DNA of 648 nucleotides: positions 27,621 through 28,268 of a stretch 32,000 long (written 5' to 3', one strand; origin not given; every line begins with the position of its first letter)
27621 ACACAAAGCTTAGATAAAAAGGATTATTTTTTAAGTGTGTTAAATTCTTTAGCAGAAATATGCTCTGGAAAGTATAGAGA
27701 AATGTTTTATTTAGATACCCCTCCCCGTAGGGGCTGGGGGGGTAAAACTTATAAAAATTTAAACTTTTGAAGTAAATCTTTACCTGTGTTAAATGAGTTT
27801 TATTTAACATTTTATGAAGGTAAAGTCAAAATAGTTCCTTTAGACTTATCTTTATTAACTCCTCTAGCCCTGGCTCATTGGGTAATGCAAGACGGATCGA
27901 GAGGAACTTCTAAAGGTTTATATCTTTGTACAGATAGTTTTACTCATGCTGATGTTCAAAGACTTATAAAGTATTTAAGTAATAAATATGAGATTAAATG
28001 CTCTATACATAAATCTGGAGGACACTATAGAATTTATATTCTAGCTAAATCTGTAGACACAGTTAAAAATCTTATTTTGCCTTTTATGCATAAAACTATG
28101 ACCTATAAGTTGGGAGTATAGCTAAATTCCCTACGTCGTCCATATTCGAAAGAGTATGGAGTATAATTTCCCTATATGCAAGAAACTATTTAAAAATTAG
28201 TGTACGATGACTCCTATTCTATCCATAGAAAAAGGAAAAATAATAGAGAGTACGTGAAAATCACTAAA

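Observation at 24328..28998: In-frame TGA occurs only in five consecutive cox1 intron ORFs (introns 6-10)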

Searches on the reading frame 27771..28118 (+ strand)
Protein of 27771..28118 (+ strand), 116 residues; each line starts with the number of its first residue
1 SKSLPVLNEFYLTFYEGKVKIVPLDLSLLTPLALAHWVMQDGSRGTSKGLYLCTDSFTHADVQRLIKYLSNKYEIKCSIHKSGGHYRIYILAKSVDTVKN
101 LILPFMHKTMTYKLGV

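Call 41: search_protein_representatives(protein=window:27771-28118:+)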
Query: 116 residues. Proteins with E-value up to 0.001 (for the whole library): 3273; up to 1e-10: 649; up to 1e-30: 10. The best 150 are listed.
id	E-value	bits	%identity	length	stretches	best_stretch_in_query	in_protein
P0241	1.2e-46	173.8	75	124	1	7-116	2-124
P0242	5.1e-40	152.5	61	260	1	2-116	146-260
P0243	8.2e-36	138.9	58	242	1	2-115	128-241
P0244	4.6e-34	133.3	59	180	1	5-116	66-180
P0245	1.4e-33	131.7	58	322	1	5-116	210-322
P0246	1.9e-33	131.3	41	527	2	2-115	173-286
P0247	7.3e-33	129.4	55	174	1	4-114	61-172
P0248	9.8e-33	129.0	44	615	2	2-114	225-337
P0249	1.7e-32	128.3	55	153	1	2-116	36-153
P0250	8.1e-32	126.1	76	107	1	39-116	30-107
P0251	1.8e-30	121.7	67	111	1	7-106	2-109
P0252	1.4e-29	118.8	55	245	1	2-116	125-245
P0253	2.4e-29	118.1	60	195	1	10-108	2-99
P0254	1.1e-28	116.0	86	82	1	39-102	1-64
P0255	1.3e-28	115.8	67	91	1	39-116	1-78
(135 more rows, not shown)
